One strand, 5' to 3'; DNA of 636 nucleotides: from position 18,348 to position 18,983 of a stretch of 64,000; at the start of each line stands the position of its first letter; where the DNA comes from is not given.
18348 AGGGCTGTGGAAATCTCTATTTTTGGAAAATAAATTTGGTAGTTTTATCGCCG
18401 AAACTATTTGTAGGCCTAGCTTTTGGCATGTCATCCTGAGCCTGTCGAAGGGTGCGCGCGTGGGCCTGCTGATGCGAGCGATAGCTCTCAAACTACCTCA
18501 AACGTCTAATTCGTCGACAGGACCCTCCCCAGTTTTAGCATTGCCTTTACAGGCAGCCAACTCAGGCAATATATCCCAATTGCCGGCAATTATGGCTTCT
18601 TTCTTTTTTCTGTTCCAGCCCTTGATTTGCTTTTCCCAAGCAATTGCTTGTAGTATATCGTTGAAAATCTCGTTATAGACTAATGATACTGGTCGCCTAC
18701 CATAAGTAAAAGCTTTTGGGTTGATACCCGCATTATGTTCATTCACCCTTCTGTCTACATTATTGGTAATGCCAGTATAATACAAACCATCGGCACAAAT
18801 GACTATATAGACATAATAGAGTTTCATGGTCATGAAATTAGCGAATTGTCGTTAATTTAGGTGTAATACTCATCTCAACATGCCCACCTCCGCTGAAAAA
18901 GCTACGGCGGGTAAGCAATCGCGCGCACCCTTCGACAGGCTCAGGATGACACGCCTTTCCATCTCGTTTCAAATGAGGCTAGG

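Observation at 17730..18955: GIY-YIG nuclease cassette bounded by a 91-bp inverted repeat and sitting next to a decayed duplicate of the uvrA 3' end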

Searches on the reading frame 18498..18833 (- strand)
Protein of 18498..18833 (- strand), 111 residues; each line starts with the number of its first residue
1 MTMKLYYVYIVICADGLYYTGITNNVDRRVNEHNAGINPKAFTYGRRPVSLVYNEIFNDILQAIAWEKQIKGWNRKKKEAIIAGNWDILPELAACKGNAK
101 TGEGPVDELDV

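Call 6: search_protein_families(library=pfam, proteins=[window:18498-18833:-])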
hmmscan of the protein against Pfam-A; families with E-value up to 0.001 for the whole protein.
window:18498-18833:- (111 aa): 1 family
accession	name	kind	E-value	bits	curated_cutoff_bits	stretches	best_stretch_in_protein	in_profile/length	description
PF01541.30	GIY-YIG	-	1.3e-18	67.5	22.6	1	6-78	2-76/78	GIY-YIG catalytic domain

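Call 9: find_homologous_proteins(query=window:18501-18833:-)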
Query window:18501-18833:- (111 aa): 390 proteins with E <= 0.001 among 391 candidates; the best 120 are listed.
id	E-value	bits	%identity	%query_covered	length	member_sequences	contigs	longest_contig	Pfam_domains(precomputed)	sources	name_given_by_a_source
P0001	2.1e-70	252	100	100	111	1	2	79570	PF01541.31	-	-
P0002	5.5e-63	228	90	100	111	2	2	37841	PF01541.31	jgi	jgi:putative endonuclease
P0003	3.0e-61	222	90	95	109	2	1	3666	PF01541.31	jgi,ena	-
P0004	3.1e-56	206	82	98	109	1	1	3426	PF01541.31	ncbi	-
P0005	2.7e-53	197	78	97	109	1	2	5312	PF01541.31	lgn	-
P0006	4.7e-43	164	92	71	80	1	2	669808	PF01541.31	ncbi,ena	-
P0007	1.4e-42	162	65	97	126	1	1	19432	PF01541.31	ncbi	ncbi:hypothetical protein BH09BAC1_BH09BAC1_02450 [soil metagenome]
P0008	2.6e-42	161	72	88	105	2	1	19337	PF01541.31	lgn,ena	-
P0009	4.5e-42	161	70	90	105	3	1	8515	PF01541.31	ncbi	ncbi:GIY-YIG nuclease family protein [soil metagenome]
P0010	3.8e-41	158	71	86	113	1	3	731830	PF01541.31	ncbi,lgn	-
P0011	1.5e-40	156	68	88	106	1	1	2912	PF01541.31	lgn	-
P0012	4.1e-37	145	62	88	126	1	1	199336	PF01541.31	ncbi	ncbi:MAG: GIY-YIG nuclease family protein [Chitinophagales bacterium]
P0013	7.9e-37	144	64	85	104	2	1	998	PF01541.31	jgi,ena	-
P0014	1.7e-36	143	65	85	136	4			PF01541.31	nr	nr:GIY-YIG nuclease family protein [Saprospiraceae bacterium]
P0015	8.6e-36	140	64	85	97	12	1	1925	PF01541.31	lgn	-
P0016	9.2e-36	140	67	85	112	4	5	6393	PF01541.31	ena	-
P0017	1.1e-35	140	59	90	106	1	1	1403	PF01541.31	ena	-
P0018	1.7e-35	139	62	89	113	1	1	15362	PF01541.31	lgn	-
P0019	3.1e-35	139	56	89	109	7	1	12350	PF01541.31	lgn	-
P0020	4.3e-35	138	63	87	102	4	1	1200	PF01541.31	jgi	jgi:putative endonuclease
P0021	5.9e-35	138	63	86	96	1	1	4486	PF01541.31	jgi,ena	-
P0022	6.6e-35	138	58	95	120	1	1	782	PF01541.31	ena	-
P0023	7.5e-35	137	63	87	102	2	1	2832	PF01541.31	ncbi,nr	ncbi:MAG TPA: GIY-YIG nuclease family protein [Pelobium sp.]|nr:GIY-YIG nuclease family protein [Pel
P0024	1.9e-34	136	59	89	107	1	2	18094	PF01541.31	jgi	jgi:putative endonuclease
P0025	2.7e-34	136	63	82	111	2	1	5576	PF01541.31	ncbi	ncbi:MAG: GIY-YIG nuclease family protein [Mucilaginibacter sp.]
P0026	4.5e-34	135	61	86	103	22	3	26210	PF01541.31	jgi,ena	jgi:putative endonuclease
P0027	5.4e-34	135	57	96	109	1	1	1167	PF01541.31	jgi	jgi:putative endonuclease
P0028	1.1e-33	134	64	82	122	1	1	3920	PF01541.31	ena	-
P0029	1.5e-33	133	58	89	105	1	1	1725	PF01541.31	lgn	-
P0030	1.7e-33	133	56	97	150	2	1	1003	PF01541.31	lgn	-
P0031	1.7e-33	133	64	86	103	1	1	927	PF01541.31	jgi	jgi:putative endonuclease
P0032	1.9e-33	133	63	86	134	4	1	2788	PF01541.31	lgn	-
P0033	1.9e-33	133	64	79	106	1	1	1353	PF01541.31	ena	-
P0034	2.1e-33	133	65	80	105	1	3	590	PF01541.31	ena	-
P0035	3.6e-33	132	61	85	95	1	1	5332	PF01541.31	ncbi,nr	ncbi:MAG: GIY-YIG nuclease family protein [Sphingobacteriales bacterium]|nr:MAG: GIY-YIG nuclease fa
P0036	3.9e-33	132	61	87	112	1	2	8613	PF01541.31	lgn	-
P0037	4.1e-33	132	64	86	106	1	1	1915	PF01541.31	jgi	jgi:putative endonuclease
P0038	4.3e-33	132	55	97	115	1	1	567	PF01541.31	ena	-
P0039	4.5e-33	132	61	87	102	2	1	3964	PF01541.31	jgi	jgi:putative endonuclease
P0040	4.6e-33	132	60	84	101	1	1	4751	PF01541.31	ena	-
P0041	4.6e-33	132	62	86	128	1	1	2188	PF01541.31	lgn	-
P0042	5.1e-33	131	65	79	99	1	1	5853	PF01541.31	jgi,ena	-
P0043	5.5e-33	131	63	86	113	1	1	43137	PF01541.31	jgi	jgi:putative endonuclease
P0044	6.7e-33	131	60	85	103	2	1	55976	PF01541.31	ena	-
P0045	6.8e-33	131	63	82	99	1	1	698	PF01541.31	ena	-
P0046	7.0e-33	131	60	86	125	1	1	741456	PF01541.31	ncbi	ncbi:MAG: GIY-YIG nuclease family protein [Bacteroidota bacterium]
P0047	7.3e-33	131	57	84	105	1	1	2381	PF01541.31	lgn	-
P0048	8.7e-33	131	65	84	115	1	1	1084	PF01541.31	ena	-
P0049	9.1e-33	131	63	86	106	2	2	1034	PF01541.31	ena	-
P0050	1.1e-32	130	64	86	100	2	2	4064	PF01541.31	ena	-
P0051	1.1e-32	130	58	90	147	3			PF01541.31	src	-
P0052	1.2e-32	130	58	87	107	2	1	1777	PF01541.31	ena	-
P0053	1.3e-32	130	63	87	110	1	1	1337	PF01541.31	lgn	-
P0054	1.3e-32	130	61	86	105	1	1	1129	PF01541.31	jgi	-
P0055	1.5e-32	130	62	87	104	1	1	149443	PF01541.31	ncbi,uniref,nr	ncbi:GIY-YIG nuclease family protein [Pedobacter puniceum]|uniref:GIY-YIG nuclease family protein n=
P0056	1.5e-32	130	63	79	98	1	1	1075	PF01541.31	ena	-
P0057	2.0e-32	130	62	82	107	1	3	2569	PF01541.31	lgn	-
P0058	2.2e-32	129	63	87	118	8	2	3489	PF01541.31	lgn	-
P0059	2.6e-32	129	59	92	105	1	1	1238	PF01541.31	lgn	-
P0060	2.8e-32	129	63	78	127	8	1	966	PF01541.31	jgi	-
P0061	2.9e-32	129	64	82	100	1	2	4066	PF01541.31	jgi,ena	-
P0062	3.0e-32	129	57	90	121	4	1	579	PF01541.31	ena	-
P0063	3.0e-32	129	62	87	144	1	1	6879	PF01541.31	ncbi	-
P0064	3.1e-32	129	59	86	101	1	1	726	PF01541.31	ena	-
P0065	3.1e-32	129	59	85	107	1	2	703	PF01541.31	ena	-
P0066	3.2e-32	129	64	86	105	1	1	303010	PF01541.31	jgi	jgi:putative endonuclease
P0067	3.7e-32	129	64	83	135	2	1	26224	PF01541.31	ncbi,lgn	-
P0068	4.4e-32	128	64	85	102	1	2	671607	PF01541.31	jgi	jgi:putative endonuclease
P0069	4.5e-32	128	59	86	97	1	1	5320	PF01541.31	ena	-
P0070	4.8e-32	128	61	84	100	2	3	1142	PF01541.31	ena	-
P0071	5.0e-32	128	57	92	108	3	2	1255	PF01541.31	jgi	jgi:putative endonuclease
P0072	5.1e-32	128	60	86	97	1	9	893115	PF01541.31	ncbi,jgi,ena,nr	ncbi:MAG: hypothetical protein BGO09_01860 [Bacteroidetes bacterium 47-18]|nr:MAG: hypothetical prot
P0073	5.2e-32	128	58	89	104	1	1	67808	PF01541.31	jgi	jgi:putative endonuclease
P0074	5.9e-32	128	61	81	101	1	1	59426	PF01541.31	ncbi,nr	ncbi:MAG TPA: GIY-YIG nuclease family protein [Edaphocola sp.]|nr:GIY-YIG nuclease family protein [E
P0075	6.2e-32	128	62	85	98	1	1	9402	PF01541.31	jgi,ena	-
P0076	7.0e-32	128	62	84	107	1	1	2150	PF01541.31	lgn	-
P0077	7.4e-32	128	63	85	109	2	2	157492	PF01541.31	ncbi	-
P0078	8.9e-32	127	59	87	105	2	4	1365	PF01541.31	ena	-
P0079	9.2e-32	127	58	90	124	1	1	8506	PF01541.31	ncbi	-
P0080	9.4e-32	127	60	84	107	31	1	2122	PF01541.31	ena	-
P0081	9.9e-32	127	61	86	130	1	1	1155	PF01541.31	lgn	-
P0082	1.1e-31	127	60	85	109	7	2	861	PF01541.31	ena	-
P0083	1.1e-31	127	56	92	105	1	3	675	PF01541.31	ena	-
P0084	1.1e-31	127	58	89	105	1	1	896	PF01541.31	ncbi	-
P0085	1.2e-31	127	61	88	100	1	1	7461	PF01541.31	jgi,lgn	-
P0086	1.6e-31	127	55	89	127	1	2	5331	PF01541.31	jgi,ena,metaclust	metaclust:\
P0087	1.6e-31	127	60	79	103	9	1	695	PF01541.31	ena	-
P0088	2.0e-31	126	60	79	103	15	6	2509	PF01541.31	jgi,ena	-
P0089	2.4e-31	126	58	86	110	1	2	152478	PF01541.31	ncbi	-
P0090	2.5e-31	126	62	82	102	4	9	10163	PF01541.31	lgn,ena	-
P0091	2.6e-31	126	58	87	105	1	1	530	PF01541.31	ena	-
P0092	2.7e-31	126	61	88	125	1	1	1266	PF01541.31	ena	-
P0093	2.7e-31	126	64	79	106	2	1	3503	PF01541.31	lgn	-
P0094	2.9e-31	126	62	85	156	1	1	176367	PF01541.31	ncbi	-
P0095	3.0e-31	126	60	87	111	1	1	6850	PF01541.31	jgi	jgi:putative endonuclease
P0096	3.0e-31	126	65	85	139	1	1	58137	PF01541.31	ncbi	-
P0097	3.0e-31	126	56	87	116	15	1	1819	PF01541.31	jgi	jgi:putative endonuclease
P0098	3.2e-31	126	58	93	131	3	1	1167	PF01541.31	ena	-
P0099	3.2e-31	126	63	82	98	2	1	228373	PF01541.31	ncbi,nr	ncbi:MAG: GIY-YIG nuclease family protein [Sphingobacteriales bacterium]|nr:GIY-YIG nuclease family 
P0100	3.4e-31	126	58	90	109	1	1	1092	PF01541.31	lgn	-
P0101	3.4e-31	126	63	83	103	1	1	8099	PF01541.31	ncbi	-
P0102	4.7e-31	125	62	85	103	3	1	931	PF01541.31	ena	-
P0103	5.4e-31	125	55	97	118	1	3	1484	PF01541.31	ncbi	-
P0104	5.6e-31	125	59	89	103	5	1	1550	PF01541.31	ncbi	-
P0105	6.4e-31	125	58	93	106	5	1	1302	PF01541.31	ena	-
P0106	6.4e-31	125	58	89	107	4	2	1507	PF01541.31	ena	-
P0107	6.4e-31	125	53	93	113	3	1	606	PF01541.31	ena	-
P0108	6.4e-31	125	59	90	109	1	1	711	PF01541.31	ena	-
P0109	6.7e-31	125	60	87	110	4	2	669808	PF01541.31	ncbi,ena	-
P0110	7.1e-31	125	60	83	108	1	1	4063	PF01541.31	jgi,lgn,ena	-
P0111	7.3e-31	125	60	87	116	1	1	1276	PF01541.31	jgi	jgi:putative endonuclease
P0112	7.6e-31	124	55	87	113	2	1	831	PF01541.31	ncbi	-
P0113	7.9e-31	124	60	87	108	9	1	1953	PF01541.31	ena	-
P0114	1.0e-30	124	59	85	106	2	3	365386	PF01541.31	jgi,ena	-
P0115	1.2e-30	124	59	84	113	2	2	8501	PF01541.31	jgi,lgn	-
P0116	1.2e-30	124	62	82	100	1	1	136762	PF01541.31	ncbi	ncbi:MAG: GIY-YIG nuclease family protein [Chitinophagaceae bacterium]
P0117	1.3e-30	124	64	79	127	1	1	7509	PF01541.31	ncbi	ncbi:MAG: GIY-YIG nuclease family protein [Patescibacteria group bacterium]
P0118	1.3e-30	124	59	83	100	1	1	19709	PF01541.31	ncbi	-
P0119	1.3e-30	124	59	84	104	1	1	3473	PF01541.31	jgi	jgi:putative endonuclease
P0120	1.4e-30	124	57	84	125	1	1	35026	PF01541.31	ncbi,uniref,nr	ncbi:GIY-YIG nuclease family protein [Flavobacterium sp. HTF]|uniref:GIY-YIG nuclease family protein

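Call 12: find_encoding_contigs(protein=P0001, flank=4000, max_places=4)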
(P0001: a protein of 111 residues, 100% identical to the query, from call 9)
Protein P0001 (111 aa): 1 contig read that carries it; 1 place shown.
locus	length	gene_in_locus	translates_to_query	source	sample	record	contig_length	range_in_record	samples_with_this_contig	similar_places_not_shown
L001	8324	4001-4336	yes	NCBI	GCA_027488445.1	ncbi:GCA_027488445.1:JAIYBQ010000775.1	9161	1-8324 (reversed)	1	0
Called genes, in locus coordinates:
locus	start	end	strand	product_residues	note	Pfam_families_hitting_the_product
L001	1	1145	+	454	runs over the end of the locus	PF00324:AA_permease, PF13520:AA_permease_2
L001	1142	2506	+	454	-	PF00120:Gln-synt_C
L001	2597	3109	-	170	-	PF00210:Ferritin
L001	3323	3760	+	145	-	PF14489:QueF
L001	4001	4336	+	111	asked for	PF01541:GIY-YIG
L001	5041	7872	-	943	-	PF02463:SMC_N (faint), PF13191:AAA_16 (faint), PF13476:AAA_23 (faint), PF13555:AAA_29 (faint), PF00005:ABC_tran (faint), PF13304:AAA_21 (faint), PF17760:UvrA_inter, PF17755:UvrA_DNA-bind, +1 more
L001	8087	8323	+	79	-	?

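Call 13: find_encoding_contigs(protein=P0002, flank=4000, max_places=4)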
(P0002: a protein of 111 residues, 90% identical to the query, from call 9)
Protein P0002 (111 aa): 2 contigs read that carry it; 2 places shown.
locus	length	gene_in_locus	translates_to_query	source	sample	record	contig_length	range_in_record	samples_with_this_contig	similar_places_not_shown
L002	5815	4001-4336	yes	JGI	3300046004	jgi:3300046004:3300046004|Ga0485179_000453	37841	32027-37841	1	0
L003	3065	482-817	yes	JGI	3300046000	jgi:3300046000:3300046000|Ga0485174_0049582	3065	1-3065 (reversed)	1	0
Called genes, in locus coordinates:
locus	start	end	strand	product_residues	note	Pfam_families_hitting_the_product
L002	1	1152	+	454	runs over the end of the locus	PF00324:AA_permease, PF13520:AA_permease_2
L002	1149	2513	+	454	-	PF00120:Gln-synt_C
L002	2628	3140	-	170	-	PF00210:Ferritin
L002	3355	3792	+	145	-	PF14489:QueF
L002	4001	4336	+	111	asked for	PF01541:GIY-YIG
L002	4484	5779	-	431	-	PF02463:SMC_N (faint), PF13304:AAA_21 (faint), PF00005:ABC_tran (faint)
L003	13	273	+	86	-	PF14489:QueF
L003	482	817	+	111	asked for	PF01541:GIY-YIG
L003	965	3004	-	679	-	PF02463:SMC_N (faint), PF17755:UvrA_DNA-bind, PF00005:ABC_tran (faint), PF13304:AAA_21 (faint)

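Call 14: find_encoding_contigs(protein=P0006, flank=4000, max_places=4)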
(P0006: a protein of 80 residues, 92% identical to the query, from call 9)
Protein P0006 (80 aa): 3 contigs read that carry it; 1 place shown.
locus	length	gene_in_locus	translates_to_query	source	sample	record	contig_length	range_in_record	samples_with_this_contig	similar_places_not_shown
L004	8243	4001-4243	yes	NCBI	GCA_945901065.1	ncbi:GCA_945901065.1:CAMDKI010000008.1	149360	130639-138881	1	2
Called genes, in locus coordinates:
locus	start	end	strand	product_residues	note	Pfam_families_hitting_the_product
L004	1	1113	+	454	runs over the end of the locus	PF00324:AA_permease, PF13520:AA_permease_2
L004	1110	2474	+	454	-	PF00120:Gln-synt_C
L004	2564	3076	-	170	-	PF00210:Ferritin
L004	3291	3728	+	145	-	PF14489:QueF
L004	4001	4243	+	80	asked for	PF01541:GIY-YIG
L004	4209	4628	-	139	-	-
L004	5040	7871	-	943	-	PF02463:SMC_N (faint), PF13191:AAA_16 (faint), PF13476:AAA_23 (faint), PF13555:AAA_29 (faint), PF00005:ABC_tran (faint), PF13304:AAA_21 (faint), PF17760:UvrA_inter, PF17755:UvrA_DNA-bind, +1 more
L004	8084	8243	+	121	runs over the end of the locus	PF00355:Rieske, PF13806:Rieske_2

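Call 20: find_related_loci(query=A1, collection=genome_contigs, flank=3000)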
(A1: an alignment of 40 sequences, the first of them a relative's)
Query A1 (111 aa) in genome_contigs; peptide patterns used: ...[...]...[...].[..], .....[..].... (x = any residue, [..] = any of these).
599 stretches matched a pattern (row limit reached: there are more); 577 encode a relative of the query (tblastn E <= 1e-3); the best 80 are kept; 80 distinct loci.
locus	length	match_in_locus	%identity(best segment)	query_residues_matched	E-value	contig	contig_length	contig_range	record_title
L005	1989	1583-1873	63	3-99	1e-39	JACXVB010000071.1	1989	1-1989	MAG: Sphingobacteriales bacterium isolate JN15.004 scaffold_10163, whole genome shotgun sequence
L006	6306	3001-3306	58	1-102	3e-39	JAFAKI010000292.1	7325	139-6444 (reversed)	MAG: Mucilaginibacter sp. isolate CP_BE_RX_7 BE_RX_k147_8125614, whole genome shotgun sequence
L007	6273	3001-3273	62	3-93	1e-37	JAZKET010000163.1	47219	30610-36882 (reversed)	MAG: Bacteroidota bacterium isolate DC_HB_02_SPN181219-bin048 DCHB02SPN_B048_0_000000000163, whole genome shotgun sequen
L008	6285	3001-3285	58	1-95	5e-37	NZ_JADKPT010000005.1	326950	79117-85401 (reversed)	Flavobacterium sp. LC2016-12 Contig_05, whole genome shotgun sequence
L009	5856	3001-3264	66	6-93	5e-38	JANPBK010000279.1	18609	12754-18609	MAG: Cyclobacteriaceae bacterium isolate VAR_78_metabat_93 VAR_78_k141_324603, whole genome shotgun sequence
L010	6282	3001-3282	57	3-96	1e-36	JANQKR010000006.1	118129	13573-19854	MAG: Croceivirga sp. isolate PL25a_bin.19 k99_4679144, whole genome shotgun sequence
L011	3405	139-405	62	5-93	5e-36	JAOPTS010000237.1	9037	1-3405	MAG: Reichenbachiella sp. isolate tPB_Bact1 H3element_contig_6895, whole genome shotgun sequence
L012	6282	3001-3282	55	3-96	3e-35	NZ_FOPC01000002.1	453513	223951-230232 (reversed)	Algoriphagus hitonicola strain DSM 19315, whole genome shotgun sequence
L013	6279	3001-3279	58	3-95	1e-35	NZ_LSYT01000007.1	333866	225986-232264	Flavobacterium chilense strain LMG 26360 contig7, whole genome shotgun sequence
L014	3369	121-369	63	13-95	3e-35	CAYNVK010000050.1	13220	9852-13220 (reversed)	MAG TPA_asm: uncultured Lentimicrobiaceae bacterium isolate SRP089250_co1_501 genome assembly, contig: NODE_8315_length_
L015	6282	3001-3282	56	3-96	7e-35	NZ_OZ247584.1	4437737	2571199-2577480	MAG: Flagellimonas sp. isolate 4e3ecda8-ff93-456c-a33b-78aeac6816de chromosome 1, complete sequence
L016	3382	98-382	58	3-97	5e-35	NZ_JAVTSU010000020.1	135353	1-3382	Pedobacter miscanthi strain DE_0302 contig_0020, whole genome shotgun sequence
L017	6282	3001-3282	55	3-96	1e-34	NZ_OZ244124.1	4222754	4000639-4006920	MAG: Flagellimonas sp. isolate b09d5763-d4a8-4d74-9360-60d36be1bede chromosome 1, complete sequence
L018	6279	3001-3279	59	1-93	1e-34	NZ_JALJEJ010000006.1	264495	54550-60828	Mucilaginibacter straminoryzae strain RS28 contig6, whole genome shotgun sequence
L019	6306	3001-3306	51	3-105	2e-34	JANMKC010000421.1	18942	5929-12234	MAG: Flavobacteriales bacterium isolate OTE_64_metabat_257 OTE_64_k141_2858769, whole genome shotgun sequence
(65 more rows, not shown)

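Call 30: search_solved_structures(query=A1, max_evalue=0.01, show_alignments=2)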
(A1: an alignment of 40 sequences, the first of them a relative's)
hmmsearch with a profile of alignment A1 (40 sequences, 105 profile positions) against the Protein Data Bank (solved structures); distinct sequences matched with E-value up to 0.01: 3.
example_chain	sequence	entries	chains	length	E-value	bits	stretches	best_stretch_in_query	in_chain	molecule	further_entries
1zg2_A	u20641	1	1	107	3.4e-21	78.5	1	3-97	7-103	Hypothetical UPF0213 protein BH0048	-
1ywl_A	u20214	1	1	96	8.8e-17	64.3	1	2-80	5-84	Hypothetical UPF0213 protein EF2693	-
7wme_A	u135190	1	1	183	0.0055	19.9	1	14-65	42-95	Structure-specific endonuclease subunit SLX1 homolog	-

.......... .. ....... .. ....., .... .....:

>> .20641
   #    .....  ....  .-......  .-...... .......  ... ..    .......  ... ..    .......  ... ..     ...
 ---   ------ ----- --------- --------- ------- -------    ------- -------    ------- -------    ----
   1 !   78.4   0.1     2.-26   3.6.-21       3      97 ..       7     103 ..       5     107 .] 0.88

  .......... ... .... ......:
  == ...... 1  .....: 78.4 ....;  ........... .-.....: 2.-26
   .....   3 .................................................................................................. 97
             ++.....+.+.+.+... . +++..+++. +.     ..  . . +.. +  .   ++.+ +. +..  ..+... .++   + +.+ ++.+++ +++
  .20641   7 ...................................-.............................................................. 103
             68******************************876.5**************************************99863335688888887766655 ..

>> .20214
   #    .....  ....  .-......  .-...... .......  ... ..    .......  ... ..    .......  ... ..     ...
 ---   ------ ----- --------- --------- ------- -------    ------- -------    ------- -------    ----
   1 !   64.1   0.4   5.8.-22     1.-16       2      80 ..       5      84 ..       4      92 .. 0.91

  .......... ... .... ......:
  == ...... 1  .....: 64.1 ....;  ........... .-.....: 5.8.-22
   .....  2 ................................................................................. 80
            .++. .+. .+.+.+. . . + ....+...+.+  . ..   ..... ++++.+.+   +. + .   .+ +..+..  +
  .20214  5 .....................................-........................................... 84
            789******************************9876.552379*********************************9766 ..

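Call 31: search_protein_families(library=ncbifam, proteins=[window:18501-18833:-], max_evalue=0.01)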
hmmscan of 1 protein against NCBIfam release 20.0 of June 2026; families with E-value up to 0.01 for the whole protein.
window:18501-18833:- (111 aa): 0 families

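Call 35: find_encoding_contigs(protein=P0004, flank=3000, max_places=3)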
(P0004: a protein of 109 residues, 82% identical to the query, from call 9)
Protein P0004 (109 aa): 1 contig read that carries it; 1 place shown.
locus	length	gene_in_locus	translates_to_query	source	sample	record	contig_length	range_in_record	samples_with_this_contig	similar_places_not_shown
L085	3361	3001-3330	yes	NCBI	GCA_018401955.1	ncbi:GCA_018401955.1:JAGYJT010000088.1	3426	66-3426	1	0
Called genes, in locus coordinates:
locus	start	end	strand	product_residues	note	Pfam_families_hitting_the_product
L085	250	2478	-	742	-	PF07953:Toxin_R_bind_N (faint), PF13385:Laminin_G_3, PF18962:Por_Secre_tail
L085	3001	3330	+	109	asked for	PF01541:GIY-YIG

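Call 36: find_encoding_contigs(protein=P0005, flank=3000, max_places=3)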
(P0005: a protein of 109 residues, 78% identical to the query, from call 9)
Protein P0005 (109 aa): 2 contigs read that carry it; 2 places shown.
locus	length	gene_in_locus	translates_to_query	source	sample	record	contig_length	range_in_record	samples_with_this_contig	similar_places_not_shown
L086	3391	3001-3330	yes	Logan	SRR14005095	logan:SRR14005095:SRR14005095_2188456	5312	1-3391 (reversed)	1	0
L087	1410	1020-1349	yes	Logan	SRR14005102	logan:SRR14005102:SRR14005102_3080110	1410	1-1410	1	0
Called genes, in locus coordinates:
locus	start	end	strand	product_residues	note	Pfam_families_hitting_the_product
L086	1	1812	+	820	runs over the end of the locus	PF00034:Cytochrom_C (weak)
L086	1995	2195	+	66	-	-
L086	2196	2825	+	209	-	-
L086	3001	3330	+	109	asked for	PF01541:GIY-YIG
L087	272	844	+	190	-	-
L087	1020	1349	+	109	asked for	PF01541:GIY-YIG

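Call 37: find_encoding_contigs(protein=P0007, flank=3000, max_places=3)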
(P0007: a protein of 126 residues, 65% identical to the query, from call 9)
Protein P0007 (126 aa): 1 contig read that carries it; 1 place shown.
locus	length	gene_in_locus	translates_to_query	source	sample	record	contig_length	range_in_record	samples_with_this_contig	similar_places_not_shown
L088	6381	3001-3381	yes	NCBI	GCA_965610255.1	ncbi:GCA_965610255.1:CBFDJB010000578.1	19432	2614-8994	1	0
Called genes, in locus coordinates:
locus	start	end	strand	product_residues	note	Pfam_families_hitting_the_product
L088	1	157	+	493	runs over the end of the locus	PF00150:Cellulase, PF02449:Glyco_hydro_42 (weak)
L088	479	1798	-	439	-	PF13520:AA_permease_2, PF00324:AA_permease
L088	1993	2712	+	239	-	PF01209:Ubie_methyltran, PF01135:PCMT, PF13489:Methyltransf_23, PF13847:Methyltransf_31, PF08241:Methyltransf_11, PF08242:Methyltransf_12, PF13649:Methyltransf_25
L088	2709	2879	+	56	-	-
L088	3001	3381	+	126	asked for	PF01541:GIY-YIG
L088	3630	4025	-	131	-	-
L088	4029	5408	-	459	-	PF01266:DAO (faint), PF03486:HI0933_like (faint), PF07992:Pyr_redox_2 (faint), PF13450:NAD_binding_8 (faint), PF13738:Pyr_redox_3 (faint), PF00732:GMC_oxred_N, PF05199:GMC_oxred_C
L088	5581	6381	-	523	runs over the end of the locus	PF00171:Aldedh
